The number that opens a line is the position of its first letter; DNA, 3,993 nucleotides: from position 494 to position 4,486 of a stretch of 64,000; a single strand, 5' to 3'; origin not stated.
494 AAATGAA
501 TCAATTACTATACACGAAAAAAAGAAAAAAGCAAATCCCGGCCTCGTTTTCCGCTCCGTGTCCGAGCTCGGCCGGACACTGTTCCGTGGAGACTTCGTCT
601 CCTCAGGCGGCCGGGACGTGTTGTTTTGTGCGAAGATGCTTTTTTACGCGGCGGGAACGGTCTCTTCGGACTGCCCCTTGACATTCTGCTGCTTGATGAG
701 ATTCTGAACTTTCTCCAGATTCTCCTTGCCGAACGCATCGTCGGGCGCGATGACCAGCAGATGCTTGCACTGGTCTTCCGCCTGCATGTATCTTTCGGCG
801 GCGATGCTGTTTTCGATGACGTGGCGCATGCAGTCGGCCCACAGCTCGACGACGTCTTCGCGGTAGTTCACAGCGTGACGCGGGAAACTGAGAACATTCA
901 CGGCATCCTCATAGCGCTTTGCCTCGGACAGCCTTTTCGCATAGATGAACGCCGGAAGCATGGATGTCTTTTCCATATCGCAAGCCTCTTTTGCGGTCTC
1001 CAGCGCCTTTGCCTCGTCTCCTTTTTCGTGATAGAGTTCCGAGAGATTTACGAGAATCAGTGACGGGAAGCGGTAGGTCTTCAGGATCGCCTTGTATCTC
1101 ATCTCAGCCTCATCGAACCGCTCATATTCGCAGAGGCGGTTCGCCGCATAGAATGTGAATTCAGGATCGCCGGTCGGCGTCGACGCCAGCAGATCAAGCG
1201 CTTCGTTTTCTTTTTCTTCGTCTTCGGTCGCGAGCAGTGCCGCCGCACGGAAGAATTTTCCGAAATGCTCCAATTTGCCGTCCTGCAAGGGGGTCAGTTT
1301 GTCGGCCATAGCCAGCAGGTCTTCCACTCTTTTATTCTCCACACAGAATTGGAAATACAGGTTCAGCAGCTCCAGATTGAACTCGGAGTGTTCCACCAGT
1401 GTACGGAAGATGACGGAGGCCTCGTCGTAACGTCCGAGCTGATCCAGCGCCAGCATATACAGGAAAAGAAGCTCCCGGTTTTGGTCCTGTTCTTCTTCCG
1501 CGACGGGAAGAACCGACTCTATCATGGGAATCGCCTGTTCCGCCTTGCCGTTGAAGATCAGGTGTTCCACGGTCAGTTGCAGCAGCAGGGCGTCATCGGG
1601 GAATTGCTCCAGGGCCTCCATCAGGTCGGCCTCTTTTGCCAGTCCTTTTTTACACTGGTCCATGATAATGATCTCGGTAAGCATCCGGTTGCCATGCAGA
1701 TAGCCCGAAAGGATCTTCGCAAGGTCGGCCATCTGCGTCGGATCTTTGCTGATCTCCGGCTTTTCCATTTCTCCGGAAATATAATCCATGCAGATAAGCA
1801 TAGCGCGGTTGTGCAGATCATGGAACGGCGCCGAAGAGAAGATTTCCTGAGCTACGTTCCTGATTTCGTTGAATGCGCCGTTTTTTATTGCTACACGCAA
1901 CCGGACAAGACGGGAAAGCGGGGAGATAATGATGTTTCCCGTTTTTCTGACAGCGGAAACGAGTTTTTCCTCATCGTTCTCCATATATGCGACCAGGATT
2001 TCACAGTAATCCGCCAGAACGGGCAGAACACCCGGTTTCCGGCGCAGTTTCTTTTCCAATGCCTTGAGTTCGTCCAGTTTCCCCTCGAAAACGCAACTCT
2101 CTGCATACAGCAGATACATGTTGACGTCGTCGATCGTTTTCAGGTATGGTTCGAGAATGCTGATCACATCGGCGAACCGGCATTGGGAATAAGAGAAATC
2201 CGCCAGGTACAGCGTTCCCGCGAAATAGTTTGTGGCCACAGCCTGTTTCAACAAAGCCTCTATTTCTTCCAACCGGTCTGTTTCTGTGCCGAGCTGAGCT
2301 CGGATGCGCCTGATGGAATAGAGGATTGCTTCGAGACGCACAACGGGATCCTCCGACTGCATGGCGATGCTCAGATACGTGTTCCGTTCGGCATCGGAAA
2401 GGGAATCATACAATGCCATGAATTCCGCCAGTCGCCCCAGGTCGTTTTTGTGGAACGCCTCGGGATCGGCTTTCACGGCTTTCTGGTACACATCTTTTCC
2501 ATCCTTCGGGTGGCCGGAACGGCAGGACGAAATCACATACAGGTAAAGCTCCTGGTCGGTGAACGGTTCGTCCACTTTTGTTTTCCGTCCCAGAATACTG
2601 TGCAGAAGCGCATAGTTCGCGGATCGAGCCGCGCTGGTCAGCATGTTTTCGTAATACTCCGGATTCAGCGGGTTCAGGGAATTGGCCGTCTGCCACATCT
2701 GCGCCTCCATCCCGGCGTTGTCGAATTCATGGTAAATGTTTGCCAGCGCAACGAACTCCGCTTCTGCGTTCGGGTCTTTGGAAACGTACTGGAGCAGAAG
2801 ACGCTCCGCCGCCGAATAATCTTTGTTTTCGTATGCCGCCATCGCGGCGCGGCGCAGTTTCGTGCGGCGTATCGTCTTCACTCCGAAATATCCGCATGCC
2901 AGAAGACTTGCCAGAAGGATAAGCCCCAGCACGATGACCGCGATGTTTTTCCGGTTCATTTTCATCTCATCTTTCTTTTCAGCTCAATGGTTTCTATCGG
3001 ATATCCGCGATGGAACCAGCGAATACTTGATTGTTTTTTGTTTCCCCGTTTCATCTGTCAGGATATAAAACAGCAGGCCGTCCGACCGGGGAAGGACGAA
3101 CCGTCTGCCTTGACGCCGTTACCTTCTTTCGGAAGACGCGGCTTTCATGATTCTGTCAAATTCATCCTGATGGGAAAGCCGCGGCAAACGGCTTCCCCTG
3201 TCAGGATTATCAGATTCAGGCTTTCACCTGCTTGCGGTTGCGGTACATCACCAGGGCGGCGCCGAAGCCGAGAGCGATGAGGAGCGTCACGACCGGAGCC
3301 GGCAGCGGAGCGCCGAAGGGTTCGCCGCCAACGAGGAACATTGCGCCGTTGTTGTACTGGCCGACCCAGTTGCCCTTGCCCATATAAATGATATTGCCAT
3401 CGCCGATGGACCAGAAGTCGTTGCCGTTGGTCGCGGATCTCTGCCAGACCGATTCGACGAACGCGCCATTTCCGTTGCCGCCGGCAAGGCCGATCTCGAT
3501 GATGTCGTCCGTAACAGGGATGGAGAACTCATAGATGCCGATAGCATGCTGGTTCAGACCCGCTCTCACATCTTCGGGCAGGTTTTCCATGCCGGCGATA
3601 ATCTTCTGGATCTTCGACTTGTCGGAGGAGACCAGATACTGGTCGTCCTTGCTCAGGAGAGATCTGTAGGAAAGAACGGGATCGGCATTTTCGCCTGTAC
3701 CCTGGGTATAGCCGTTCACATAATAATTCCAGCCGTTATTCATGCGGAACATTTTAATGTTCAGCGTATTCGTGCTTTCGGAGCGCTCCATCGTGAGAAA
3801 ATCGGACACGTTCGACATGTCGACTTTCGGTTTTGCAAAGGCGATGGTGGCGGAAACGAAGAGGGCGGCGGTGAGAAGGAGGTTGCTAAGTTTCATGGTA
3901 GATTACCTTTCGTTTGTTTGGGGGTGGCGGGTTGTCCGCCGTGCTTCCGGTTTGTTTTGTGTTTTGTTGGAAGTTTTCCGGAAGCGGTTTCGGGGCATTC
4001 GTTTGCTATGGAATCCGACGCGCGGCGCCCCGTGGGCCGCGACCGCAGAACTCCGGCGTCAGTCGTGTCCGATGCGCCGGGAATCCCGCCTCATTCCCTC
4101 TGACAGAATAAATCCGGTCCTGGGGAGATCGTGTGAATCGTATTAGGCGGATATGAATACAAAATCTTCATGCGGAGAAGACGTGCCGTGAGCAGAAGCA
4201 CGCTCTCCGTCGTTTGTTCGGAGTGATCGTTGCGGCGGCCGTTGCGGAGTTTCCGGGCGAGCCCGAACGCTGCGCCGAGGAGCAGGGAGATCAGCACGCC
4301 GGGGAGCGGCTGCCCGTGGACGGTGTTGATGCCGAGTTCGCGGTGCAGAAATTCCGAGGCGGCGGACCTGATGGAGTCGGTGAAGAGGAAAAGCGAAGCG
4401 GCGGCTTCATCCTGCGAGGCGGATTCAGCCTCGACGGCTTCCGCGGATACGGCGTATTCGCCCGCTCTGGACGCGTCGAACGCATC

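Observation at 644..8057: Candidate new protein-sorting system: G-x-PLP-CTERM cargo genes each paired with a dedicated TPR protein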

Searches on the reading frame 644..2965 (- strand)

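Call 3: search_protein_families(library=ncbifam, proteins=[window:644-2965:-], max_evalue=1)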
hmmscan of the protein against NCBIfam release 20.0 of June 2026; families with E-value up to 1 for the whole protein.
window:644-2965:- (773 aa): 14 families
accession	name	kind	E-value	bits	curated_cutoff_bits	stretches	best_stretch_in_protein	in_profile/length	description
NF033920.0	C39_PA2778_fam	equivalog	5e-07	29.4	150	2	574-665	163-254/255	PA2778 family cysteine peptidase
TIGR02917.1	PEP_TPR_lipo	equivalog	1.8e-06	26.2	312.2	0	449-535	727-808/899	XrtA/PEP-CTERM system TPR-repeat protein PrsT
NF011721.1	PRK15174.1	equivalog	2.3e-05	22.8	1200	1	447-528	272-349/656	Vi polysaccharide transport protein VexE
NF052415.1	T3SS_chap_SctY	equivalog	5.4e-05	23.7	70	1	448-525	28-105/106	type III secretion apparatus assembly chaperone SctY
NF040959.1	MamA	equivalog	0.00011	21.7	200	1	476-520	122-162/204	magnetosome protein MamA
TIGR00540.1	TPR_hemY_coli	hypoth_equivalog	0.00013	20.9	142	2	492-666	148-323/385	heme biosynthesis-associated TPR protein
TIGR02552.1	LcrH_SycD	equivalog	0.00019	21.1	104.8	1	36-105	20-89/136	SycD/LcrH family type III secretion system chaperone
NF008756.0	PRK11788.1-4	equivalog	0.0023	17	474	2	497-689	105-302/389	lipopolysaccharide assembly protein LapB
TIGR03939.1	PGA_TPR_OMP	equivalog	0.0061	14.8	366.65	1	41-132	127-218/800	poly-beta-1,6 N-acetyl-D-glucosamine export porin PgaA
TIGR02521.1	type_IV_pilW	equivalog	0.0079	15.8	154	1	41-107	38-104/234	type IV pilus biogenesis/stability protein PilW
NF033762.1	social_mot_Tgl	equivalog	0.016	14.6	225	1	608-664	107-165/252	social motility TPR repeat lipoprotein Tgl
NF052400.1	M48_BAM_BepA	equivalog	0.031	13.1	570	1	521-713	224-419/483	beta-barrel assembly-enhancing protease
NF002725.1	PRK02603.1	equivalog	0.21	11.6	143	1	635-724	72-158/173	photosystem I assembly protein Ycf3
NF008757.0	PRK11788.1-5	equivalog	0.44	9.6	363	1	639-733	184-279/388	lipopolysaccharide assembly protein LapB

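Call 4: search_protein_families(library=pfam, proteins=[window:644-2965:-], max_evalue=1)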
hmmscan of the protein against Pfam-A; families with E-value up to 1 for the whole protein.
window:644-2965:- (773 aa): 14 families
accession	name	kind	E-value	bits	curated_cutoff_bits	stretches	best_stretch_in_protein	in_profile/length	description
PF13428.12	TPR_14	-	1.3e-08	35.1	23.5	0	498-536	2-40/44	Tetratricopeptide repeat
PF14559.12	TPR_19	-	6.8e-08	33.2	25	1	492-526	20-54/68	Tetratricopeptide repeat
PF13181.12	TPR_8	-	1.4e-05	25.3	25.7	1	638-666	4-32/34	Tetratricopeptide repeat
PF07719.23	TPR_2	-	4.1e-05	23.8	27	0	637-665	3-31/34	Tetratricopeptide repeat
PF12895.13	ANAPC3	-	7.8e-05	23.3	27.2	2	641-692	29-79/82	Anaphase-promoting complex, cyclosome, subunit 3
PF13432.12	TPR_16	-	8.8e-05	23.3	32.7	1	615-663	11-59/65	Tetratricopeptide repeat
PF13431.12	TPR_17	-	0.0035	17.9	24.4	0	625-656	3-34/34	Tetratricopeptide repeat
PF13424.12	TPR_12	-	0.0062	17.1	30.1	1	615-664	17-74/77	Tetratricopeptide repeat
PF10858.15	DUF2659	-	0.051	13.7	27.7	0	343-387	85-129/216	Protein of unknown function (DUF2659)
PF12614.13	RRF_GI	-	0.081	13.5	26.8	1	212-246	65-99/126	Ribosome recycling factor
PF23914.1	TPR_CcmH_CycH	-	0.11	12.8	42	0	39-101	92-154/158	Cytochrome c-type biogenesis protein H TPR domain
PF17874.7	TPR_MalT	-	0.16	11.6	45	0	637-667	124-154/336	MalT-like TPR region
PF20308.4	TPR-S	-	0.26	12.3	27.6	1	479-536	6-56/102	Tetratricopeptide Repeats-Sensor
PF13174.12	TPR_6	-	0.45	11.7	26.3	0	39-66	5-32/33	Tetratricopeptide repeat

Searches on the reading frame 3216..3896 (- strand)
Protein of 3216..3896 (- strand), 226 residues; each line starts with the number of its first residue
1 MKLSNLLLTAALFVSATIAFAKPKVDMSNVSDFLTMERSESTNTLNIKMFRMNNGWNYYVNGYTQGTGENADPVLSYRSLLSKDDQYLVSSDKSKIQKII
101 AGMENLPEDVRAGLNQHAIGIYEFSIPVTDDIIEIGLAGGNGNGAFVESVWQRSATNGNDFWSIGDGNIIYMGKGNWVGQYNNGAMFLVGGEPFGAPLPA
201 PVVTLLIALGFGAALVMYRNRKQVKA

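Call 3: search_protein_families(library=ncbifam, proteins=[window:3216-3896:-], max_evalue=1)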
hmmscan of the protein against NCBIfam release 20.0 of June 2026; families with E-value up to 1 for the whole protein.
window:3216-3896:- (226 aa): 1 family
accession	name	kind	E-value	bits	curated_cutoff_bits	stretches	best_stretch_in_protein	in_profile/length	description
NF033507.3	Loki-CTERM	subfamily_domain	0.097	13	19.9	1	201-222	5-26/27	Loki-CTERM sorting domain-containing protein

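Call 4: search_protein_families(library=pfam, proteins=[window:3216-3896:-], max_evalue=1)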
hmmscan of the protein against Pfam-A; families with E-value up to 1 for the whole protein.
window:3216-3896:- (226 aa): 3 families
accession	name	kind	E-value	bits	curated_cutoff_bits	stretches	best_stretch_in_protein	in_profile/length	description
PF03233.18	Cauli_AT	-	0.047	14.1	24.8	1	80-108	24-52/163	Aphid transmission protein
PF13670.12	PepSY_2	-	0.13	12.8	24.3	1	6-65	2-63/83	Peptidase propeptide and YPEB domain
PF22043.2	DUF6935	-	0.13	12.7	27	1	8-68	23-87/158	Domain of unknown function (DUF6935)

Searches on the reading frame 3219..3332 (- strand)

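Call 5: search_protein_families(library=ncbifam, proteins=[window:3219-3332:-], max_evalue=10)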
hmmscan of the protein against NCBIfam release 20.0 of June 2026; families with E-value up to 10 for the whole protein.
seq(38 aa): 1 family
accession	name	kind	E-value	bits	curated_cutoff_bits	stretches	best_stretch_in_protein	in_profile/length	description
NF033507.3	Loki-CTERM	subfamily_domain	0.0029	17.9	19.9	1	13-34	5-26/27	Loki-CTERM sorting domain-containing protein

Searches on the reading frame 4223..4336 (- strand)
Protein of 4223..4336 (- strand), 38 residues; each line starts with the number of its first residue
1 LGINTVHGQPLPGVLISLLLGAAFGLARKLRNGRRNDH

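Call 5: search_protein_families(library=ncbifam, proteins=[window:4223-4336:-], max_evalue=10)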
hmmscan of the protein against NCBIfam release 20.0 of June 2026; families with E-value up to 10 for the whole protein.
seq(38 aa): 1 family
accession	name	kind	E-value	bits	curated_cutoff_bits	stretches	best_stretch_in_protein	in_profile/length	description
TIGR02595.1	PEP_CTERM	domain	0.043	14.7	16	1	12-31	4-23/24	PEP-CTERM sorting domain-containing protein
